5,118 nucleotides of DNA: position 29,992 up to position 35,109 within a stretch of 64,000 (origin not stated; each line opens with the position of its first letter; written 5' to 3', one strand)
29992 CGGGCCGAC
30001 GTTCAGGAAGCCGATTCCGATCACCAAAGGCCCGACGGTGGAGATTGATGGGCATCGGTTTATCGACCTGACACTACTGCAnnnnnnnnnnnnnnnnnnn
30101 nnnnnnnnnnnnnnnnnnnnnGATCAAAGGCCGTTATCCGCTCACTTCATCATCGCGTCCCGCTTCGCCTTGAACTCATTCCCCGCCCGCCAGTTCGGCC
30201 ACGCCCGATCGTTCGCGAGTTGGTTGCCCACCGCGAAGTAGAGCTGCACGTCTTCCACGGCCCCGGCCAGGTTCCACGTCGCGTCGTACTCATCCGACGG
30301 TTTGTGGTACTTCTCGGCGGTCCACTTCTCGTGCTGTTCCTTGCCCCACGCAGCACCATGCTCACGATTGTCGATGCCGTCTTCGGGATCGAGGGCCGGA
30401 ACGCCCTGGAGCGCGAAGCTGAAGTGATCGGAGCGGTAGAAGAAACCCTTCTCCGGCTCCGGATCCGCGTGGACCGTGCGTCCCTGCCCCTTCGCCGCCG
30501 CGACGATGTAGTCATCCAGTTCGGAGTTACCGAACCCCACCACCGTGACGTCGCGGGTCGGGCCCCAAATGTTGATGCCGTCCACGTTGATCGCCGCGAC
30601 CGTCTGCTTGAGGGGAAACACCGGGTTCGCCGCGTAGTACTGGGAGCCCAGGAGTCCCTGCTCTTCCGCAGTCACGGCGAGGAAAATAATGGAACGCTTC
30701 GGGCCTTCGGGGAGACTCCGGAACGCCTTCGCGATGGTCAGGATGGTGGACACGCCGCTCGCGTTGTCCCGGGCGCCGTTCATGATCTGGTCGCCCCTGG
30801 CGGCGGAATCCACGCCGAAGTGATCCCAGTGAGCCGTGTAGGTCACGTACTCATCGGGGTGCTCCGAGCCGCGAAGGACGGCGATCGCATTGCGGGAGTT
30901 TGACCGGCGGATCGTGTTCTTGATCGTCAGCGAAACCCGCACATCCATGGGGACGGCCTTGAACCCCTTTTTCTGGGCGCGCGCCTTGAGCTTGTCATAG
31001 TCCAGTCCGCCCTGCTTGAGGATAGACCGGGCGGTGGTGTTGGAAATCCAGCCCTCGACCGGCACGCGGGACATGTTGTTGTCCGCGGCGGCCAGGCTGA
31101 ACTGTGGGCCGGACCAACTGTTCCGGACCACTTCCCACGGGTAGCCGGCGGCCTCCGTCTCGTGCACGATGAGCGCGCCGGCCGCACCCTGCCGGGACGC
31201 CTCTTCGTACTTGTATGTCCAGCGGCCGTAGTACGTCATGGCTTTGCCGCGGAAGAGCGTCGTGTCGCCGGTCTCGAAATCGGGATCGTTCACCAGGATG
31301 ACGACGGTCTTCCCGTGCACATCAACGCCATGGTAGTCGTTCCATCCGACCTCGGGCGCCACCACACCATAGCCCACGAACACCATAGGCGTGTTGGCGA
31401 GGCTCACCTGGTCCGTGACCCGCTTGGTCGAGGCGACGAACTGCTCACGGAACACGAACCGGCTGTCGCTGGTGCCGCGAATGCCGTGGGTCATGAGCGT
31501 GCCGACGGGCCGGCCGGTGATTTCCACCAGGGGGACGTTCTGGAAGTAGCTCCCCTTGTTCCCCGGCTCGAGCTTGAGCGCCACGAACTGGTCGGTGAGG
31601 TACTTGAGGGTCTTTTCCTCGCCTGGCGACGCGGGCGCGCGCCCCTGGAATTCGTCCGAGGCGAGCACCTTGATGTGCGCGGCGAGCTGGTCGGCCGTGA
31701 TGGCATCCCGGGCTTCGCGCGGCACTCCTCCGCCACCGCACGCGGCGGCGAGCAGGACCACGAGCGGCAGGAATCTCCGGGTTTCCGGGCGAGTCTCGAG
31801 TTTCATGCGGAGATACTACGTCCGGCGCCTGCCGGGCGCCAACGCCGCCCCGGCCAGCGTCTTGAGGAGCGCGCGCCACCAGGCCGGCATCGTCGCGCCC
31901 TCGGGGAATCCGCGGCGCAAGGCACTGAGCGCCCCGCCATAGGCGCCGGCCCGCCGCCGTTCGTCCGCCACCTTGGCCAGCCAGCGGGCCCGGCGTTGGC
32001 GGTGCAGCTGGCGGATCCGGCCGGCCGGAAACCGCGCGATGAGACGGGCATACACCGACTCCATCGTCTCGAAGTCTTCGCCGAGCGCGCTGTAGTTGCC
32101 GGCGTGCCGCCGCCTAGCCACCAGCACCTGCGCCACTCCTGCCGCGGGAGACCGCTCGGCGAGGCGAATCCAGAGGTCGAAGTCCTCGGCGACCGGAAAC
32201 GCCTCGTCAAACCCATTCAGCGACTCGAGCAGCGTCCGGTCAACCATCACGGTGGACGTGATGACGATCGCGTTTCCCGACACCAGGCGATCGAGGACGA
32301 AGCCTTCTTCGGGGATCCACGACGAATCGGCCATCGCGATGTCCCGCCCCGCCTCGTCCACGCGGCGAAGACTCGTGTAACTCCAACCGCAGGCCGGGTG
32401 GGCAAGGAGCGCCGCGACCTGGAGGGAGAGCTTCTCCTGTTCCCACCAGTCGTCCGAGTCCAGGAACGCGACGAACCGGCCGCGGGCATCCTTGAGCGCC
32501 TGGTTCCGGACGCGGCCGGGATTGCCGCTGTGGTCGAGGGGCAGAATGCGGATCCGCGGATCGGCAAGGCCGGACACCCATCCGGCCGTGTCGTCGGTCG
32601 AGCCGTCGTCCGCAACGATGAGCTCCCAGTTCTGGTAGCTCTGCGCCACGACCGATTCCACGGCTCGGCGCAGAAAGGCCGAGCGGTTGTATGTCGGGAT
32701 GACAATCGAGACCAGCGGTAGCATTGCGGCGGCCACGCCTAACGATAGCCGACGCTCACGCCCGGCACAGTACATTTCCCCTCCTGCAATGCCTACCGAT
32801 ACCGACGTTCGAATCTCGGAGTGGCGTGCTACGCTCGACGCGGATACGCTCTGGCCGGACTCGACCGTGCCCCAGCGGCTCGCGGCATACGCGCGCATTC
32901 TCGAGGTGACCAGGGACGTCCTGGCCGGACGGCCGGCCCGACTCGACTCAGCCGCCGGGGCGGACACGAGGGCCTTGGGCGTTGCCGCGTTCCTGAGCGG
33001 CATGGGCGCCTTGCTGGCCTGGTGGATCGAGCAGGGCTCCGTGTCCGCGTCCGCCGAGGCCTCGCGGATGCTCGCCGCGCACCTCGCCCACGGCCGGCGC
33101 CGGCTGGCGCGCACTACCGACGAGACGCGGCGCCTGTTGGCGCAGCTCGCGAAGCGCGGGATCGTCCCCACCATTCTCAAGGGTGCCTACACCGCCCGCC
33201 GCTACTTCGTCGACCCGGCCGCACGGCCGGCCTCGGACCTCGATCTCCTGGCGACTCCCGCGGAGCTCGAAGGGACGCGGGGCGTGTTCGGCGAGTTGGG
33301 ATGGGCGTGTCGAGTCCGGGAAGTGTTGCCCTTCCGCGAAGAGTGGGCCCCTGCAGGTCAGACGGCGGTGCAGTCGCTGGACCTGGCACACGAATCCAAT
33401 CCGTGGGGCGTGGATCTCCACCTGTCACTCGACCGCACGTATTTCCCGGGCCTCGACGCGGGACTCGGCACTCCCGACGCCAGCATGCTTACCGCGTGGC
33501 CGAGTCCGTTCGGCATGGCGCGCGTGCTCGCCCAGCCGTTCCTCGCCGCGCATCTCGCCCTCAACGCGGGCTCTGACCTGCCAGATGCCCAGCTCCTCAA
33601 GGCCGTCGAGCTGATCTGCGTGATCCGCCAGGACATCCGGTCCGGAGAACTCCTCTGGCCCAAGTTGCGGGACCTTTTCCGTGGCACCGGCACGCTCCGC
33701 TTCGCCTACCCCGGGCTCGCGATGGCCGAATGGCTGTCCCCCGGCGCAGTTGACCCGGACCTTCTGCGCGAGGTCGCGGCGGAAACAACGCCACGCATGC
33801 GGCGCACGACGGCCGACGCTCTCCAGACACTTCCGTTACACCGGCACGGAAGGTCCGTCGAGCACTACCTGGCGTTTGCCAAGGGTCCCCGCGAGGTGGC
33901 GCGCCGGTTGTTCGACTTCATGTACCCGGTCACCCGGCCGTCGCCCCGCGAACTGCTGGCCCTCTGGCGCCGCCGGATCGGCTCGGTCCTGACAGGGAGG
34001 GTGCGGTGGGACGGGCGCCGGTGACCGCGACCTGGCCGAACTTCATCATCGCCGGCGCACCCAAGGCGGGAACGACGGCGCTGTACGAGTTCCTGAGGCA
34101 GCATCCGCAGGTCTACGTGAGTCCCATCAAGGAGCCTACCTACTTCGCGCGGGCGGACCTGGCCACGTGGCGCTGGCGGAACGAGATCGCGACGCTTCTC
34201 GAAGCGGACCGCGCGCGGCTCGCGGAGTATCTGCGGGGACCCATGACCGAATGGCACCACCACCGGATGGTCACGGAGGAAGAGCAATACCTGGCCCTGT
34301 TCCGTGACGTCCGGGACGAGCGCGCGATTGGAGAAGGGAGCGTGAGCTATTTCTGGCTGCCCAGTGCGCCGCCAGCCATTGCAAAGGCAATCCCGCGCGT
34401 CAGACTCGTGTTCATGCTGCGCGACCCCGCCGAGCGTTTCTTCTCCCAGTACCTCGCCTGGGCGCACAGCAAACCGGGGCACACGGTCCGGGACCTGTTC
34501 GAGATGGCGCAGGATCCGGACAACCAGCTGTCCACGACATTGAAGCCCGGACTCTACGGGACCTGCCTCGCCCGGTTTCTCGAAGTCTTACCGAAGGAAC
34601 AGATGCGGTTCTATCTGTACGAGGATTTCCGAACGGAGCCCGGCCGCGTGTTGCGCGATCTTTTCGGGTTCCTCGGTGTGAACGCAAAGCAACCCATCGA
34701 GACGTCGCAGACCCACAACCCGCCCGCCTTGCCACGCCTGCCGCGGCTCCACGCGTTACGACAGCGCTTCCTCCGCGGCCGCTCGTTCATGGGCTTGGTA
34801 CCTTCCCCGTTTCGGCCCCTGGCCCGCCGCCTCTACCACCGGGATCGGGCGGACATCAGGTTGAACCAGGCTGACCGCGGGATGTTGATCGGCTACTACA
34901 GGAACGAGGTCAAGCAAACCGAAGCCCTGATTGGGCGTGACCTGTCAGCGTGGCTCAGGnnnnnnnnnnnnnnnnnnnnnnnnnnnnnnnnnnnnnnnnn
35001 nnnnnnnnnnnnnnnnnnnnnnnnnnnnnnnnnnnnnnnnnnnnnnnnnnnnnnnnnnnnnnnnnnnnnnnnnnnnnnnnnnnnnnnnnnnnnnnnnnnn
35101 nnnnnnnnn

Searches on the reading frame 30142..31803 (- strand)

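Call 13: search_protein_families(library=pfam, proteins=[window:30142-31803:-], max_evalue=0.001)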
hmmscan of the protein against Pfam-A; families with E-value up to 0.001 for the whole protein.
window:30142-31803:- (553 aa): 2 families
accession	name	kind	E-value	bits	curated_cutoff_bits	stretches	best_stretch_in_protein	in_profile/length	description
PF04389.22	Peptidase_M28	-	9.5e-48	162.9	21.3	1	305-523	1-192/193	Peptidase family M28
PF01546.33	Peptidase_M20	-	3.4e-05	24.3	24.6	1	343-453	32-113/206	Peptidase family M20/M25/M40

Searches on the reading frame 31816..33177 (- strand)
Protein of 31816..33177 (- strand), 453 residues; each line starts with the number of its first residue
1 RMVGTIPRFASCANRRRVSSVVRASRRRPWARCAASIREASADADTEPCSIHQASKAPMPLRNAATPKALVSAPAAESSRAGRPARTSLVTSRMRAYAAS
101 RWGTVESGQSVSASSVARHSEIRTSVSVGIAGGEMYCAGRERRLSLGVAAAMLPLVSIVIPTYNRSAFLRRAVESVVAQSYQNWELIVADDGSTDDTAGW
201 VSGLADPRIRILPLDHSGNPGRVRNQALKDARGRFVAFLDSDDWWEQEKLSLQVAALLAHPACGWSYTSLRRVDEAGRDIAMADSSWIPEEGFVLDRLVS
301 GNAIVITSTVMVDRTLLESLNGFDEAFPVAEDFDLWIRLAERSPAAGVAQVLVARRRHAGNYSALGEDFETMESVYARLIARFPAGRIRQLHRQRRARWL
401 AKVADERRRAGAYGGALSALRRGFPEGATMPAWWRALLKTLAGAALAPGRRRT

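Call 13: search_protein_families(library=pfam, proteins=[window:31816-33177:-], max_evalue=0.001)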
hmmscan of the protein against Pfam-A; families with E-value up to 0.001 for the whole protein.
window:31816-33177:- (453 aa): 4 families
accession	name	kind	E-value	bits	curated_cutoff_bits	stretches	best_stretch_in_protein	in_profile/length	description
PF00535.33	Glycos_transf_2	-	1.3e-32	113.4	23.3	1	157-285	1-132/168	Glycosyl transferase family 2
PF10111.15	Glyco_tranf_2_2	-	2.3e-16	60.5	27.3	1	157-363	1-223/276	Glycosyltransferase like family 2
PF13641.12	Glyco_tranf_2_3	-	2.5e-15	57.6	27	1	156-345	3-200/230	Glycosyltransferase like family 2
PF13704.12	Glyco_tranf_2_4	-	0.00093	20.1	27.5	0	185-243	21-82/98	Glycosyl transferase family 2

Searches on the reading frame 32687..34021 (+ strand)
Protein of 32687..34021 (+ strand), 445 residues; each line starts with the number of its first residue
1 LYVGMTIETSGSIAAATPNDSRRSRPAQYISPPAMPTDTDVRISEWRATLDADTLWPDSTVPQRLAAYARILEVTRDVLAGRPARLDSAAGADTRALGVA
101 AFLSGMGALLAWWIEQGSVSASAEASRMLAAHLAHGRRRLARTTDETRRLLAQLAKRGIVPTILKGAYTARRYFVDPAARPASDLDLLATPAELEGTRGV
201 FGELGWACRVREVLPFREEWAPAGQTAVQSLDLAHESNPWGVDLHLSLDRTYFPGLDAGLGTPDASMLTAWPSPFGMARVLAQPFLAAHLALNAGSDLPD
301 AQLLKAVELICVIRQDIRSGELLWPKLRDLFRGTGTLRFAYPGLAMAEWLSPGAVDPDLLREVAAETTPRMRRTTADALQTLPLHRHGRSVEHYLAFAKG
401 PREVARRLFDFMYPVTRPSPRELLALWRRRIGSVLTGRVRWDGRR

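Call 13: search_protein_families(library=pfam, proteins=[window:32687-34021:+], max_evalue=0.001)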
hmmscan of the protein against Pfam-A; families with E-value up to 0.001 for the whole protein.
window:32687-34021:+ (445 aa): 1 family
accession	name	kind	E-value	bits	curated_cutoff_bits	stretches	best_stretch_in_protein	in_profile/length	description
PF14907.12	NTP_transf_5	-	7.7e-17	62.1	31.2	1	122-350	35-247/249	Uncharacterised nucleotidyltransferase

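Call 31: search_protein_families(library=ncbifam, proteins=[window:32687-34021:+], max_evalue=0.0001)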
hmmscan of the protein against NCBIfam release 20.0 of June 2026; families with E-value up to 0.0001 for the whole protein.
window:32687-34021:+ (445 aa): 0 families

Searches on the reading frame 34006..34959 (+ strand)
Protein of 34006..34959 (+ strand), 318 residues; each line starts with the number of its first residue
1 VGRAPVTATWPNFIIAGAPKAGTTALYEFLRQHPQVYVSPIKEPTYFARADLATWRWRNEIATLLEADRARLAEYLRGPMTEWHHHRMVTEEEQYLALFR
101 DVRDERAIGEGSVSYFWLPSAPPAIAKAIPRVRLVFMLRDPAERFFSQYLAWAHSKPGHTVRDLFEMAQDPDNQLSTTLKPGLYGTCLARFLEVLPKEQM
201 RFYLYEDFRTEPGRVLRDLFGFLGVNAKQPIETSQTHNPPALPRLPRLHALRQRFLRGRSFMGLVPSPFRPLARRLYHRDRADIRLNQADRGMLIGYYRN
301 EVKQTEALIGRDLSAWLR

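Call 13: search_protein_families(library=pfam, proteins=[window:34006-34959:+], max_evalue=0.001)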
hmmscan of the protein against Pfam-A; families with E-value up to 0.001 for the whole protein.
window:34006-34959:+ (318 aa): 2 families
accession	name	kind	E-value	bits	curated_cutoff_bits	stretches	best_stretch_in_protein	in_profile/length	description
PF13469.12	Sulfotransfer_3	-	5.1e-16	60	27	1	11-226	1-213/216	Sulfotransferase family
PF00685.33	Sulfotransfer_1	-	2.2e-15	57.2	22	1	12-228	3-184/255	Sulfotransferase domain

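Call 31: search_protein_families(library=ncbifam, proteins=[window:34006-34959:+], max_evalue=0.0001)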
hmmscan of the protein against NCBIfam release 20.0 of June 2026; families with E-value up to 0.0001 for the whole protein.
window:34006-34959:+ (318 aa): 0 families
